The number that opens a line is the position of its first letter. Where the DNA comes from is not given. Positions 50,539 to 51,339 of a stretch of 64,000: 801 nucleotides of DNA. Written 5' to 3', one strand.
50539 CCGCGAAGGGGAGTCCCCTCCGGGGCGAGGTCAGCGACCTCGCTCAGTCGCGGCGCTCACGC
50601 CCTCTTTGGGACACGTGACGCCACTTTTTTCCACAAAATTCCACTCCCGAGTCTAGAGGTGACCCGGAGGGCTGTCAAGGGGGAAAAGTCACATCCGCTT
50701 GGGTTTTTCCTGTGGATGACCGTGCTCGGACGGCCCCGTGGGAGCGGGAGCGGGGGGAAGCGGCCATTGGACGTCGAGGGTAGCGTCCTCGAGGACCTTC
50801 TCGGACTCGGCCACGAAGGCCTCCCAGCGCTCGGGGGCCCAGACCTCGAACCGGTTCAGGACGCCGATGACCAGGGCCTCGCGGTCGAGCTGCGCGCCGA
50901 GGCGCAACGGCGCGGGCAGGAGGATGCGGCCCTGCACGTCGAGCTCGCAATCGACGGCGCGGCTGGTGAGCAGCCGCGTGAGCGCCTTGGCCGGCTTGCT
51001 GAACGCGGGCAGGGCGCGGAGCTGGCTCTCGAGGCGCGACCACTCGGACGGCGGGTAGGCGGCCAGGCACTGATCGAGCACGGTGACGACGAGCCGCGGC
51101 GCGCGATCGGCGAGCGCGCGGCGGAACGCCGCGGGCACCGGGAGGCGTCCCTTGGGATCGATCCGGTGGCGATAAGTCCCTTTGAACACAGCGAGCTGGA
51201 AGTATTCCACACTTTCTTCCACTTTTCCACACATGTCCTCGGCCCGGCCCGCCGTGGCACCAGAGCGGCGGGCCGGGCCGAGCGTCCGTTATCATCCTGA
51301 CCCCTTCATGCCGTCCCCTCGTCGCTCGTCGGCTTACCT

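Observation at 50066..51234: Two tandem mraZ genes, each with its own GTGG-repeat operator, heading the dcw cluster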

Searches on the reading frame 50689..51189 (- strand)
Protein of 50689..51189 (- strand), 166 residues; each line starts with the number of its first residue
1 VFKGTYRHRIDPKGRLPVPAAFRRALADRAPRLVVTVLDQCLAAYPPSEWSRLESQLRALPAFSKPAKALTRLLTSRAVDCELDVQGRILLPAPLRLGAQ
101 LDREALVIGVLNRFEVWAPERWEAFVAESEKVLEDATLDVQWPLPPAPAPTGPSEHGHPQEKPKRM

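Call 4: search_protein_families(library=ncbifam, proteins=[window:50689-51189:-], max_evalue=0.01)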
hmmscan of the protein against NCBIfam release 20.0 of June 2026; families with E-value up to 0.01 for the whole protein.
window:50689-51189:- (166 aa): 6 families
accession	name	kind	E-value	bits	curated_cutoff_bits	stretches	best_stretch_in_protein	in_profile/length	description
TIGR00242.1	TIGR00242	equivalog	1.6e-38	131.8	98.35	1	1-134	1-133/144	division/cell wall cluster transcriptional repressor MraZ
NF001476.0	PRK00326.2-2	equivalog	1.7e-31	109.1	162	1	1-133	4-147/163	division/cell wall cluster transcriptional repressor MraZ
NF001482.0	PRK00326.3-4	equivalog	3e-30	105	168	1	1-133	1-148/160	division/cell wall cluster transcriptional repressor MraZ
NF001477.0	PRK00326.2-4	equivalog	1.1e-21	77.4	162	1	1-130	3-135/155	division/cell wall cluster transcriptional repressor MraZ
NF001483.0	PRK00326.3-5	equivalog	2.7e-13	50.4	239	1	2-131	3-136/155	division/cell wall cluster transcriptional repressor MraZ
NF001475.0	PRK00326.2-1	equivalog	5.3e-12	45.9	257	1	2-138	4-143/149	division/cell wall cluster transcriptional repressor MraZ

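Call 7: search_protein_families(library=pfam, proteins=[window:50689-51189:-], max_evalue=0.01)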
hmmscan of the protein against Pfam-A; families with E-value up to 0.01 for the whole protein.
window:50689-51189:- (166 aa): 1 family
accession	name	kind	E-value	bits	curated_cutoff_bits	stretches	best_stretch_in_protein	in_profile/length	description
PF02381.23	MraZ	-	2.4e-32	111.2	23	2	76-131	3-59/72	MraZ protein, putative antitoxin-like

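Call 28: find_homologous_proteins(query=window:50689-51189:-)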
Query window:50689-51189:- (166 aa): 1290 proteins with E <= 0.001 among 1948 candidates; the best 120 are listed.
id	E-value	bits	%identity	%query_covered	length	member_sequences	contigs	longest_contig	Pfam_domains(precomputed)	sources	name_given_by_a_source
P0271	2.8e-101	355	98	100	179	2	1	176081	PF02381.24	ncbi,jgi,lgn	jgi:MraZ protein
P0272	2.0e-84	300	83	100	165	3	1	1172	PF02381.24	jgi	jgi:MraZ protein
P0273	2.3e-84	300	83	100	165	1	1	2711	PF02381.24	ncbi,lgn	-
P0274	8.0e-84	298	84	100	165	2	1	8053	PF02381.24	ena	-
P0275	8.1e-84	298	83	100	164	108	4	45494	PF02381.24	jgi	jgi:MraZ protein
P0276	1.8e-83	297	83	100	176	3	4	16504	PF02381.24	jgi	jgi:MraZ protein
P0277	2.9e-83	296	82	100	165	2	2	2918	PF02381.24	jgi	jgi:MraZ protein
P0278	7.4e-83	295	82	100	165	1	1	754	PF02381.24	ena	-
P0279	1.0e-82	294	81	100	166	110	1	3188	PF02381.24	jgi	jgi:transcriptional regulator MraZ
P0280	1.4e-82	294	81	100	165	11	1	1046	PF02381.24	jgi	jgi:MraZ protein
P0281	1.7e-82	293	81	100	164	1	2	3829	PF02381.24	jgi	jgi:MraZ protein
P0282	2.6e-82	293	83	100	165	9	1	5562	PF02381.24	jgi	jgi:MraZ protein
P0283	2.3e-81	290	81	99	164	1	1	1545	PF02381.24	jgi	jgi:transcriptional regulator MraZ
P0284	5.7e-81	288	78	100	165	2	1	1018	PF02381.24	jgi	jgi:MraZ protein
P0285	6.4e-81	288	81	100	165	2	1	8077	PF02381.24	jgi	jgi:MraZ protein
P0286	7.9e-81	288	81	99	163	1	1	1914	PF02381.24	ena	-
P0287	1.6e-80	287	79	99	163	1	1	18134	PF02381.24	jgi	jgi:MraZ protein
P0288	1.6e-80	287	81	99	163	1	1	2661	PF02381.24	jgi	jgi:MraZ protein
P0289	3.7e-80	286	80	100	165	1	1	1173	PF02381.24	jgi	-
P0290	4.9e-80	285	80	100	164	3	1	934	PF02381.24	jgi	jgi:MraZ protein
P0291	3.2e-79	283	78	100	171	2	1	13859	PF02381.24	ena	-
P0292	4.0e-79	282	79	100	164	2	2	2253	PF02381.24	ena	-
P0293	4.0e-79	282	79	99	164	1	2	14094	PF02381.24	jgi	jgi:MraZ protein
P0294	4.0e-79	282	81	99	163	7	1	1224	PF02381.24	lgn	-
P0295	4.2e-79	282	80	100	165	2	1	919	PF02381.24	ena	-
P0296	9.9e-79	281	79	100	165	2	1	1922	PF02381.24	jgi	jgi:MraZ protein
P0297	1.0e-78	281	79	100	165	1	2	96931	PF02381.24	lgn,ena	-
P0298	1.2e-78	281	78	100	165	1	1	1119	PF02381.24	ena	-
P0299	2.8e-78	280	79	99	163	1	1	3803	PF02381.24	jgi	jgi:MraZ protein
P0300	3.0e-78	280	80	100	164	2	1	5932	PF02381.24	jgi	jgi:transcriptional regulator MraZ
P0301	8.4e-78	278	76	100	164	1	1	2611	PF02381.24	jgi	-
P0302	9.8e-78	278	78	99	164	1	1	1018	PF02381.24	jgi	jgi:MraZ protein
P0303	2.1e-77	277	78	100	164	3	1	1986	PF02381.24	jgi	jgi:MraZ protein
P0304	3.7e-77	276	78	99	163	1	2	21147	PF02381.24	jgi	jgi:MraZ protein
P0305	4.3e-77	276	82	86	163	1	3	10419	PF02381.24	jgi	jgi:MraZ protein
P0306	2.2e-76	274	78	99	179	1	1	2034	PF02381.24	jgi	jgi:MraZ protein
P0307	2.9e-76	273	81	99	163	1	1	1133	PF02381.24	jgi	jgi:MraZ protein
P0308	5.8e-76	272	77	99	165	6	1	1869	PF02381.24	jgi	jgi:MraZ protein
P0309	6.2e-76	272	80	86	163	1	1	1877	PF02381.24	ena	-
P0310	6.8e-76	272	77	99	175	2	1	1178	PF02381.24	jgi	jgi:MraZ protein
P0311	7.0e-76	272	75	100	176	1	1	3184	PF02381.24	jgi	jgi:transcriptional regulator MraZ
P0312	1.9e-75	271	76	99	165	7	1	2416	PF02381.24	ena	-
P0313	4.9e-75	269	75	99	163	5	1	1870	PF02381.24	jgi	jgi:MraZ protein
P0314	7.1e-75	269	75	99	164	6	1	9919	PF02381.24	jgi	jgi:MraZ protein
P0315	7.4e-75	269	76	99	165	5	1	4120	PF02381.24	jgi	jgi:transcriptional regulator MraZ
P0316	9.2e-75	268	75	99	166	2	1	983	PF02381.24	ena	-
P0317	1.0e-74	268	77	99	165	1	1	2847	PF02381.24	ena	-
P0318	1.0e-74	268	75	100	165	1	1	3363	PF02381.24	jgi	jgi:transcriptional regulator MraZ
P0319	1.2e-74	268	77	99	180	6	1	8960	PF02381.24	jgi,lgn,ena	-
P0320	2.7e-74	267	75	99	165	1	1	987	PF02381.24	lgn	-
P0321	6.7e-74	265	73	99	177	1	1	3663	PF02381.24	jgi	jgi:MraZ protein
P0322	7.7e-74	265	75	99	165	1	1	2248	PF02381.24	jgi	jgi:MraZ protein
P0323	8.6e-74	265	75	99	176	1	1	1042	PF02381.24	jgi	jgi:transcriptional regulator MraZ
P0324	1.4e-73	264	82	90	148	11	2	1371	PF02381.24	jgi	jgi:transcriptional regulator MraZ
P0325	4.7e-73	263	73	99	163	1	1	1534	PF02381.24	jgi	jgi:MraZ protein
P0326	6.5e-73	262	79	95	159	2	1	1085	PF02381.24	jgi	-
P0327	1.4e-72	261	70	99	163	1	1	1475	PF02381.24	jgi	jgi:MraZ protein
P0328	1.4e-72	261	72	99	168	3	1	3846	PF02381.24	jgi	jgi:MraZ protein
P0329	2.8e-72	260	72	99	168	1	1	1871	PF02381.24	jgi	jgi:transcriptional regulator MraZ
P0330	3.7e-72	260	73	99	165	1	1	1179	PF02381.24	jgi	-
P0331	6.3e-72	259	71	99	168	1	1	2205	PF02381.24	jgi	jgi:MraZ protein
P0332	1.5e-71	258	70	99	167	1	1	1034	PF02381.24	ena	-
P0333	1.7e-71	258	73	99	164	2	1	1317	PF02381.24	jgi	jgi:MraZ protein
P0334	1.9e-71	257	73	99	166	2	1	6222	PF02381.24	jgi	-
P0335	2.7e-71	257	75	95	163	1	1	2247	PF02381.24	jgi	jgi:MraZ protein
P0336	2.9e-71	257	71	99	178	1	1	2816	PF02381.24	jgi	jgi:transcriptional regulator MraZ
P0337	3.3e-71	257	71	99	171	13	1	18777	PF02381.24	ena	-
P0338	4.6e-71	256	73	99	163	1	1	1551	PF02381.24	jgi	jgi:MraZ protein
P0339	6.1e-71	256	70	99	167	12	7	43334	PF02381.24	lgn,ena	-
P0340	7.5e-71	256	71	99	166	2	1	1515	PF02381.24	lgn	-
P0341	9.5e-71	255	71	99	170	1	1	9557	PF02381.24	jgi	jgi:MraZ protein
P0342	1.0e-70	255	71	99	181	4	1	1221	PF02381.24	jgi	-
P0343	1.2e-70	255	77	86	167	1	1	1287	PF02381.24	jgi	jgi:MraZ protein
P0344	1.5e-70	255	69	99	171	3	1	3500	PF02381.24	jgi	jgi:MraZ protein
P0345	2.7e-70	254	70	99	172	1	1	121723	PF02381.24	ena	-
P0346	2.7e-70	254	70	99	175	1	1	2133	PF02381.24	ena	-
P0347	3.3e-70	253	71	99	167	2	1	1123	PF02381.24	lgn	-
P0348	3.4e-70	253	81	90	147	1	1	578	PF02381.24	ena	-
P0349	3.5e-70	253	70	99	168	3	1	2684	PF02381.24,PF04014.24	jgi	jgi:transcriptional regulator MraZ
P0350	4.3e-70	253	68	99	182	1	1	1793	PF02381.24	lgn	-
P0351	4.4e-70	253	69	99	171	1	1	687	PF02381.24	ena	-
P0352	4.6e-70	253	71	99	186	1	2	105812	PF02381.24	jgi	jgi:MraZ protein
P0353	6.1e-70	253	72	99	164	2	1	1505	PF02381.24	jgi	jgi:MraZ protein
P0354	6.3e-70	253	71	99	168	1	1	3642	PF02381.24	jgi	jgi:MraZ protein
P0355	6.8e-70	252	69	99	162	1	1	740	PF02381.24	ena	-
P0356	6.8e-70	252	76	89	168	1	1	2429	PF02381.24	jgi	jgi:MraZ protein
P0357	7.5e-70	252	71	99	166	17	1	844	PF02381.24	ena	-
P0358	8.4e-70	252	73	99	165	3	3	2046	PF02381.24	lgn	-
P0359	1.5e-69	251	72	99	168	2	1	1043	PF02381.24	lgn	-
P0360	1.6e-69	251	70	99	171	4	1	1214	PF02381.24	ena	-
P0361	1.6e-69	251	68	99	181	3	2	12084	PF02381.24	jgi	-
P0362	1.9e-69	251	72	99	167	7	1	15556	PF02381.24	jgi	jgi:MraZ protein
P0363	2.1e-69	251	70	99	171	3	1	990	PF02381.24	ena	-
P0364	2.4e-69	251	68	99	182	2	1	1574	PF02381.24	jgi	-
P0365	2.6e-69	251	73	86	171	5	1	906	PF02381.24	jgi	jgi:MraZ protein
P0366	2.6e-69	251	69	99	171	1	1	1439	PF02381.24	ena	-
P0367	2.6e-69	250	76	86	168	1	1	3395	PF02381.24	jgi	jgi:MraZ protein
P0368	2.7e-69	250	67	99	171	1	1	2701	PF02381.24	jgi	jgi:MraZ protein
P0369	2.9e-69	250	70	99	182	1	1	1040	PF02381.24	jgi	jgi:MraZ protein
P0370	2.9e-69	250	66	99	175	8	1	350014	PF02381.24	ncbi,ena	-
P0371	2.9e-69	250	81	89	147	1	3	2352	PF02381.24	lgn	-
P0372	3.0e-69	250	70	99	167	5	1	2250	PF02381.24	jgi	jgi:MraZ protein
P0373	3.1e-69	250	69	99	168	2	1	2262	PF02381.24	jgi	jgi:MraZ protein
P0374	3.3e-69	250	70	99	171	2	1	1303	PF02381.24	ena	-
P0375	3.6e-69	250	80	89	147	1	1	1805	PF02381.24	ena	-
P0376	3.8e-69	250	65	99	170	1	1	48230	PF02381.24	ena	-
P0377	4.0e-69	250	70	99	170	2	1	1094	PF02381.24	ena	-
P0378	4.7e-69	250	72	99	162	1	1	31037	PF02381.24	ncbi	-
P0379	5.2e-69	250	75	86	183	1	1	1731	PF02381.24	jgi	jgi:MraZ protein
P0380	5.2e-69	250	73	86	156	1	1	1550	PF02381.24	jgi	jgi:MraZ protein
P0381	5.7e-69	249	72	99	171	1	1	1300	PF02381.24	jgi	jgi:MraZ protein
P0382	6.3e-69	249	71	99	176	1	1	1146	PF02381.24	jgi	jgi:MraZ protein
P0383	6.7e-69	249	70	99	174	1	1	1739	PF02381.24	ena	-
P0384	7.1e-69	249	75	86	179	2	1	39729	PF02381.24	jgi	jgi:MraZ protein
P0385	8.2e-69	249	68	99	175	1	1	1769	PF02381.24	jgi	jgi:MraZ protein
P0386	8.6e-69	249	71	99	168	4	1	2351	PF02381.24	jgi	jgi:MraZ protein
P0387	8.6e-69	249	65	99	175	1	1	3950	PF02381.24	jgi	-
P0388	9.1e-69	249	75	86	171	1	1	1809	PF02381.24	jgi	jgi:MraZ protein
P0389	1.0e-68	249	71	92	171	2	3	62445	PF02381.24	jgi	jgi:MraZ protein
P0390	1.1e-68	248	73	87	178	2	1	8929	PF02381.24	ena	-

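Call 34: search_solved_structures(query=window:50689-51189:-, max_evalue=0.01, show_alignments=2)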
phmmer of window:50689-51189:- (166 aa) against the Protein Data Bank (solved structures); distinct sequences matched with E-value up to 0.01: 4.
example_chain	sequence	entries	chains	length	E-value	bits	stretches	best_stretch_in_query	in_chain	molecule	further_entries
1n0e_A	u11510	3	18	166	4.8e-15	59.2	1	1-132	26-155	Protein mraZ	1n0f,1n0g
9qlr_J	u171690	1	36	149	2.8e-13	53.5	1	1-132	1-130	Transcriptional regulator MraZ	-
9qlg_A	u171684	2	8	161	4e-13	53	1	1-132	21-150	Transcriptional regulator MraZ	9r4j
9sx6_A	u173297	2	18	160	4e-13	53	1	1-132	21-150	Transcriptional regulator MraZ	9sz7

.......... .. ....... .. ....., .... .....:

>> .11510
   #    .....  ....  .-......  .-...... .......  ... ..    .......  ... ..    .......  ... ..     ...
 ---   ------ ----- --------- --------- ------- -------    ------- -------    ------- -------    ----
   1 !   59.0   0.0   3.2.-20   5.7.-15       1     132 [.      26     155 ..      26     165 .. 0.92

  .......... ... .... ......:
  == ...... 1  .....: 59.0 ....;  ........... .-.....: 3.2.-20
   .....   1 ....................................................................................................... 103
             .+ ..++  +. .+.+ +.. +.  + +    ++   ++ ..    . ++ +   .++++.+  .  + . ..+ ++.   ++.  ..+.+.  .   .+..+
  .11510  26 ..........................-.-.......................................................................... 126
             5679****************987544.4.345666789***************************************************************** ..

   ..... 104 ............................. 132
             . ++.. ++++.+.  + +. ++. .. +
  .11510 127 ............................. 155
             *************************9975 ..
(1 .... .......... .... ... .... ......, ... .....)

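Call 57: find_encoding_contigs(protein=P0271, flank=3000, max_places=3)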
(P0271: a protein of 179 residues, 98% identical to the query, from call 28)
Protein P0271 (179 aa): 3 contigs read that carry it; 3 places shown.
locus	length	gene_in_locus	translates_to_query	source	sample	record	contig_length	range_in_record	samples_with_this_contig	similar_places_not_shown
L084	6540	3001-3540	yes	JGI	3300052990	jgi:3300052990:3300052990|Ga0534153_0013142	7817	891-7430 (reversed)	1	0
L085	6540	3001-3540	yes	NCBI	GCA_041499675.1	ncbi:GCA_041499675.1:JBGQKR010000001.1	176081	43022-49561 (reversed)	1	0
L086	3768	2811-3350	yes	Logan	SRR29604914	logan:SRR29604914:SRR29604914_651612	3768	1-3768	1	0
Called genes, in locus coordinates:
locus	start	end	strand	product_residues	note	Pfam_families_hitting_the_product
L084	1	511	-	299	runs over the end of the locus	?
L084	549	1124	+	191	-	PF00578:AhpC-TSA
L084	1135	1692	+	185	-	PF00578:AhpC-TSA, PF08534:Redoxin, PF00085:Thioredoxin (weak), PF13905:Thioredoxin_8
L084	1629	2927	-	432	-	PF08245:Mur_ligase_M (faint), PF02875:Mur_ligase_C, PF27239:FOL3_C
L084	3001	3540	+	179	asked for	PF02381:MraZ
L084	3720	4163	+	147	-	PF02381:MraZ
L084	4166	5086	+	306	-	PF01795:Methyltransf_5, PF13649:Methyltransf_25 (weak)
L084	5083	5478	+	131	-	PF04999:FtsL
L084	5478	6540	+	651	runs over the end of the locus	?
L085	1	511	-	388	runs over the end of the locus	PF01546:Peptidase_M20, PF07687:M20_dimer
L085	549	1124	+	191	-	PF00578:AhpC-TSA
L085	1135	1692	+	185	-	PF00578:AhpC-TSA, PF08534:Redoxin, PF00085:Thioredoxin (weak), PF13905:Thioredoxin_8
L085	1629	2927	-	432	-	PF08245:Mur_ligase_M (faint), PF02875:Mur_ligase_C, PF27239:FOL3_C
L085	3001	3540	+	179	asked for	PF02381:MraZ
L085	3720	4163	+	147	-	PF02381:MraZ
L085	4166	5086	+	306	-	PF01795:Methyltransf_5, PF13649:Methyltransf_25 (weak)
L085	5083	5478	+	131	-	PF04999:FtsL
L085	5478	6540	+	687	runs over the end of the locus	PF03717:PBP_dimer, PF21922:PBP_dimer_2 (faint), PF00905:Transpeptidase, PF03793:PASTA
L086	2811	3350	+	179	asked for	PF02381:MraZ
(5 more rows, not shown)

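Call 59: find_encoding_contigs(protein=P0370, flank=2000, max_places=1)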
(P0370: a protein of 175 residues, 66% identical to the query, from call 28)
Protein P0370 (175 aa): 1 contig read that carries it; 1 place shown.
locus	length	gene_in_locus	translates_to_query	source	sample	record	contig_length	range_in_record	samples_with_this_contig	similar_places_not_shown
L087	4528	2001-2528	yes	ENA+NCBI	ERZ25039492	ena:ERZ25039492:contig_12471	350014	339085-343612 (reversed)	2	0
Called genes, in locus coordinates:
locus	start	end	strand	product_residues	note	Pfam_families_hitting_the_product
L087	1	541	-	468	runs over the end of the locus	-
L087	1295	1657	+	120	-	PF13635:DUF4143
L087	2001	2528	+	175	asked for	PF02381:MraZ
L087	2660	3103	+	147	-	PF02381:MraZ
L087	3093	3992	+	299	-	PF01795:Methyltransf_5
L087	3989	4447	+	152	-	PF04999:FtsL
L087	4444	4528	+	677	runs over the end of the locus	PF03717:PBP_dimer, PF00905:Transpeptidase, PF03793:PASTA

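Call 60: find_encoding_contigs(protein=P0345, flank=2000, max_places=1)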
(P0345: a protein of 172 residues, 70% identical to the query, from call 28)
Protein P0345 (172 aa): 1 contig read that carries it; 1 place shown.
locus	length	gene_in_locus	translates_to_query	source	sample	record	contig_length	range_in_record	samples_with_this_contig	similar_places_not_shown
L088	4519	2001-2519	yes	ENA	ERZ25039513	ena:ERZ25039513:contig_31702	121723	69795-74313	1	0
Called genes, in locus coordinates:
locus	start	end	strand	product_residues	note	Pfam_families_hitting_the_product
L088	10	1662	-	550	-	-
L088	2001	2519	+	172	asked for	PF02381:MraZ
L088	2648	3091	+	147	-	PF02381:MraZ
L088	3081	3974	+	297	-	PF01795:Methyltransf_5, PF13649:Methyltransf_25 (faint)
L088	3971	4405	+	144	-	PF04999:FtsL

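Call 61: find_encoding_contigs(protein=P0376, flank=2000, max_places=1)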
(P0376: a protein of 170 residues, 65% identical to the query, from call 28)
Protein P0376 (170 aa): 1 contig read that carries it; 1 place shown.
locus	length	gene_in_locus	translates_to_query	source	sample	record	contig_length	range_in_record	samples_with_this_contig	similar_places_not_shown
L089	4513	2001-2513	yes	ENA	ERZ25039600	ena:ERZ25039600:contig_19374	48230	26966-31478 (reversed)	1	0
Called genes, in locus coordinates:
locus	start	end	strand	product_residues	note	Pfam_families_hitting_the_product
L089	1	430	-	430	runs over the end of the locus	PF08245:Mur_ligase_M (weak), PF02875:Mur_ligase_C, PF27239:FOL3_C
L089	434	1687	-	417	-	PF13191:AAA_16 (faint), PF13173:AAA_14, PF13635:DUF4143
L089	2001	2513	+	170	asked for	PF02381:MraZ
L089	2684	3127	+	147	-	PF02381:MraZ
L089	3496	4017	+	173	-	PF01795:Methyltransf_5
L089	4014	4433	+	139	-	PF04999:FtsL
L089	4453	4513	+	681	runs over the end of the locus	PF03717:PBP_dimer, PF00905:Transpeptidase, PF03793:PASTA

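Call 79: predict_structure(alignment_id=A5)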
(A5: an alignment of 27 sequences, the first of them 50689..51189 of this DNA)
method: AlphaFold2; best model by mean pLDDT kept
length: 166 residues; sequences in the alignment: 27
mean_pLDDT: 80.2   pTM: 0.69
mean pLDDT of the five models: 80.2, 47.3, 42.4, 42.3, 40.7
residues with pLDDT >= 90: 64; 70-90: 60; 50-70: 34; < 50: 8
segments of 3 or more residues with pLDDT < 50: 138-140
pLDDT, mean of each block of 10 residues (from residue 1): 84 90 75 90 92 84 69 81 92 90 92 93 91 66 57 53 57
secondary structure, 60 per line:
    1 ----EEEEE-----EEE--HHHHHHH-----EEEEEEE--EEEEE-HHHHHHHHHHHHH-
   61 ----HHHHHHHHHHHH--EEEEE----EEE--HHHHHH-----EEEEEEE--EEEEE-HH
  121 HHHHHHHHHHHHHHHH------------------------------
elements in order: E5-9 E15-17 H20-26 E32-38 E41-45 H47-59 H65-76 E79-83 E88-90 H93-98 E104-110 E113-117 H119-136

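Call 81: fold_search(model_id=the predicted structure, library=pdb)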
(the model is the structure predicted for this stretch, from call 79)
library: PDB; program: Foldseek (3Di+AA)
matches with E <= 10: 402; with E <= 0.001: 16
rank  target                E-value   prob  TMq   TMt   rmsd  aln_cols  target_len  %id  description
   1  9qlg_A                2.4e-11  1.00  0.70  0.84   2.7       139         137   30  Crystal structure of the transcription factor MraZ from Mycoplasma genitalium (released 2026-02-04)
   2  1n0f_B                6.2e-11  1.00  0.70  0.82   2.8       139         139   29  CRYSTAL STRUCTURE OF A CELL DIVISION AND CELL WALL BIOSYNTHESIS PROTEIN UPF0040 FROM MYCOPLASMA PNEUMONIAE: INDICATION (released 2003-10-21)
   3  1n0e_C                7.9e-11  1.00  0.69  0.82   2.9       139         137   29  CRYSTAL STRUCTURE OF A CELL DIVISION AND CELL WALL BIOSYNTHESIS PROTEIN UPF0040 FROM MYCOPLASMA PNEUMONIAE: INDICATION (released 2003-10-21)
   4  9r4j_B                1.3e-10  1.00  0.65  0.77   2.6       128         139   30  CryoEM structure of MraZ in complex with its promoter from Mycoplasma genitalium (released 2026-02-04)
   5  9qlg_B                1.9e-10  1.00  0.69  0.80   2.8       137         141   30  Crystal structure of the transcription factor MraZ from Mycoplasma genitalium (released 2026-02-04)
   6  1n0e_A                2.2e-10  1.00  0.70  0.81   2.7       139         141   29  CRYSTAL STRUCTURE OF A CELL DIVISION AND CELL WALL BIOSYNTHESIS PROTEIN UPF0040 FROM MYCOPLASMA PNEUMONIAE: INDICATION (released 2003-10-21)
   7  9sz7_H                2.4e-10  1.00  0.70  0.83   2.8       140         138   30  CryoEM structure of MraZ in complex with 4 box promoter from Mycoplasma genitalium (released 2026-02-04)
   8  9r4j_A                2.8e-10  1.00  0.68  0.79   3.3       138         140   29  CryoEM structure of MraZ in complex with its promoter from Mycoplasma genitalium (released 2026-02-04)
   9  1n0e_B                3.5e-10  1.00  0.70  0.77   2.8       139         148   29  CRYSTAL STRUCTURE OF A CELL DIVISION AND CELL WALL BIOSYNTHESIS PROTEIN UPF0040 FROM MYCOPLASMA PNEUMONIAE: INDICATION (released 2003-10-21)
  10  9sz7_A                3.7e-10  1.00  0.70  0.82   2.7       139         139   30  CryoEM structure of MraZ in complex with 4 box promoter from Mycoplasma genitalium (released 2026-02-04)
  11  9sz7_B                4.4e-10  1.00  0.67  0.80   3.2       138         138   30  CryoEM structure of MraZ in complex with 4 box promoter from Mycoplasma genitalium (released 2026-02-04)
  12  9r4j_C                5.1e-09  1.00  0.65  0.81   3.6       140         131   29  CryoEM structure of MraZ in complex with its promoter from Mycoplasma genitalium (released 2026-02-04)
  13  9sz7_K                5.4e-09  1.00  0.62  0.80   2.9       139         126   29  CryoEM structure of MraZ in complex with 4 box promoter from Mycoplasma genitalium (released 2026-02-04)
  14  9sz7_J                1.3e-08  1.00  0.65  0.78   3.3       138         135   28  CryoEM structure of MraZ in complex with 4 box promoter from Mycoplasma genitalium (released 2026-02-04)
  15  9r4j_D                1.5e-07  1.00  0.65  0.81   3.0       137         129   29  CryoEM structure of MraZ in complex with its promoter from Mycoplasma genitalium (released 2026-02-04)
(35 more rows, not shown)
